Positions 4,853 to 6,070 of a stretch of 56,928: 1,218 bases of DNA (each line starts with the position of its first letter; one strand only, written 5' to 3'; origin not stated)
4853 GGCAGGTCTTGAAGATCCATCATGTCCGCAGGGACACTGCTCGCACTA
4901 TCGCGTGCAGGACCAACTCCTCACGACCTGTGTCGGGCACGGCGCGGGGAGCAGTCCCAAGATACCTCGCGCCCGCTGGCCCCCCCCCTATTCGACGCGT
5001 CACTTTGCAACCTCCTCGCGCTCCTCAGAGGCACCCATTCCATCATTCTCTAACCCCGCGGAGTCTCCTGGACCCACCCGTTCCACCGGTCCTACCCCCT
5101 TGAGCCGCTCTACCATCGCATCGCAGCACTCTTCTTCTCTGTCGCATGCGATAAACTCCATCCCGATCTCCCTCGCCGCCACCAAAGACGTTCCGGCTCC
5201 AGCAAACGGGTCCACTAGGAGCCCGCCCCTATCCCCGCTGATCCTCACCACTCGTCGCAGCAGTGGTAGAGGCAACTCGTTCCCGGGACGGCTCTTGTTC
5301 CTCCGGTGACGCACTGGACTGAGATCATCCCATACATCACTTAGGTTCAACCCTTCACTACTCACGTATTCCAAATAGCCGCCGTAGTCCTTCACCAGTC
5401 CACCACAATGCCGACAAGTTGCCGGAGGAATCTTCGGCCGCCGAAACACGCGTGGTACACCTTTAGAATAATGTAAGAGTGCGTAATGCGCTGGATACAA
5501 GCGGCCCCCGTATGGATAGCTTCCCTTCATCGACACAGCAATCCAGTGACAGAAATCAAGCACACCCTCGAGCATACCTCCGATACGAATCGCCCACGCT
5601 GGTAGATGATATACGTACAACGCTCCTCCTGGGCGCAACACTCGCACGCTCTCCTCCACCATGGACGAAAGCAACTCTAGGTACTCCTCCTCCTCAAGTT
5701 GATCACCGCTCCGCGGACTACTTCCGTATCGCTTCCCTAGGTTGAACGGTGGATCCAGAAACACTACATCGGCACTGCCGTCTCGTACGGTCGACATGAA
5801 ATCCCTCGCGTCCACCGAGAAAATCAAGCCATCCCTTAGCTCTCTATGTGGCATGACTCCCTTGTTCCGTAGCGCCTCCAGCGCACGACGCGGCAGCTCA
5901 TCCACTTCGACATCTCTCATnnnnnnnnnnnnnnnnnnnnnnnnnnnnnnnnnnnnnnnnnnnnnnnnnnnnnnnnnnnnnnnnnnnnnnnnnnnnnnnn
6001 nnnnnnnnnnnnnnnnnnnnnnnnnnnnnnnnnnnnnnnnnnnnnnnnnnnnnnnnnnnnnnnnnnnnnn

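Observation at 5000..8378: Overlap-coupled GHKL-ATPase / orphan protein / beta-class DNA methyltransferase operon: candidate uncharacterised methylation-linked defence module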

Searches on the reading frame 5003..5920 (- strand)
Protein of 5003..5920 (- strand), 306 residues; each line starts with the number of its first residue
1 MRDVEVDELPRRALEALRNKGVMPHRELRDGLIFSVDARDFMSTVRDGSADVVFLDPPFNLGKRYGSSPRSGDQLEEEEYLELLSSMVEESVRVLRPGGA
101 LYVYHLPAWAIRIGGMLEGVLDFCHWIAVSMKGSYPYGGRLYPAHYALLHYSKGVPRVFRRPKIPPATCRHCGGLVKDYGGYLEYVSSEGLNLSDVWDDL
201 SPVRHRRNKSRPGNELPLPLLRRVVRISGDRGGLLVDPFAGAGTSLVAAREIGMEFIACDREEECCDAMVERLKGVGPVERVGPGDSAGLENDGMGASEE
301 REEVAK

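Call 5: search_protein_families(library=pfam, proteins=[window:5003-5920:-], max_evalue=0.1)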
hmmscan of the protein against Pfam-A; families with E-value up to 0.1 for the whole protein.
window:5003-5920:- (306 aa): 6 families
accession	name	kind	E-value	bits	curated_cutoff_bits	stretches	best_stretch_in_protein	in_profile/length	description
PF01555.25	N6_N4_Mtase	-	1.3e-24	87.8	26.7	1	51-270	2-220/221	DNA methylase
PF02086.21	MethyltransfD12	-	0.00091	19.5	22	0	35-63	161-192/253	D12 class N6 adenine-specific DNA methyltransferase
PF03602.21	Cons_hypoth95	-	0.018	15.1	24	1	38-64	101-128/182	Conserved hypothetical protein 95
PF05175.20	MTS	-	0.022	14.9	23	0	35-103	84-138/170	Methyltransferase small domain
PF01170.24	UPF0020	-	0.028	14.5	22.3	0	225-257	21-54/197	RMKL-like, methyltransferase domain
PF08241.18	Methyltransf_11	-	0.054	14.6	21.2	0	80-103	72-95/95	Methyltransferase domain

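Call 6: search_protein_families(library=padloc, proteins=[window:5003-5920:-], max_evalue=0.1)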
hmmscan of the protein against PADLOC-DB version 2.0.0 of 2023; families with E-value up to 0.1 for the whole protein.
window:5003-5920:- (306 aa): 60 families (the best 25 are shown)
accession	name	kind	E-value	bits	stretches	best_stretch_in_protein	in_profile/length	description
PDLC03238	MTase_II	-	2e-68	229.4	1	30-274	123-364/428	Type II methyltransferase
PDLC03299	MTase_II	-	3.3e-24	83.9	1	31-274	15-258/296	Type II methyltransferase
PDLC03371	MTase_II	-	2.9e-22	77.5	1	30-274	10-253/260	Type II methyltransferase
PDLC03320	MTase_II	-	3e-20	70.6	2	36-117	35-116/289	Type II methyltransferase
PDLC03300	MTase_II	-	1.3e-19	68.4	2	78-280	84-283/302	Type II methyltransferase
PDLC03339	MTase_II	-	3.1e-19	67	2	182-274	180-272/399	Type II methyltransferase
PDLC03387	MTase_II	-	2.1e-15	54.6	2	215-276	217-278/289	Type II methyltransferase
PDLC03350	MTase_II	-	2.2e-14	51.6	2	30-100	57-120/312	Type II methyltransferase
PDLC03265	MTase_II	-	2.9e-14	51.2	2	30-119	24-112/333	Type II methyltransferase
PDLC03216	MTase_II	-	9.9e-14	49.1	2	217-278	199-260/364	Type II methyltransferase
PDLC03353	MTase_II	-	4.1e-13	47.5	2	35-101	14-76/260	Type II methyltransferase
PDLC03738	oMTase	-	7.3e-13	46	2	216-281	208-273/376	orphan methyltransferase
PDLC03321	MTase_II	-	4.1e-12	43.8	2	216-275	186-244/245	Type II methyltransferase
PDLC03295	MTase_II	-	9.5e-12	43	2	33-103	6-73/292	Type II methyltransferase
PDLC03302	MTase_II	-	3.7e-11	40.5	1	221-272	208-259/626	Type II methyltransferase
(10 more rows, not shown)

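Call 7: search_protein_families(library=ncbifam, proteins=[window:5003-5920:-], max_evalue=0.1)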
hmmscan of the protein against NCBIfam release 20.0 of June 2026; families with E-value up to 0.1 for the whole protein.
window:5003-5920:- (306 aa): 5 families
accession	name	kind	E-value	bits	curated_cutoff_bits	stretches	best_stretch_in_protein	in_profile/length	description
NF008572.0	PRK11524.1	equivalog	2.6e-19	69.4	292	2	31-104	15-85/294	adenine-specific DNA-methyltransferase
NF050803.1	DnaMtaseCcrMCaul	equivalog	1.5e-14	53.7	830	2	215-280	189-254/350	adenine-specific DNA-methyltransferase CcrM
NF010253.0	PRK13699.1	subfamily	2.3e-07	30.7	244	1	199-276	132-208/226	DNA methyltransferase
TIGR01177.1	TIGR01177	hypoth_equivalog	1.6e-05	24.4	316.55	1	205-264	156-215/330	TIGR01177 family methyltransferase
TIGR00571.1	dam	subfamily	0.062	13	114.85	0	35-84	161-209/267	Dam family site-specific DNA-(adenine-N6)-methyltransferase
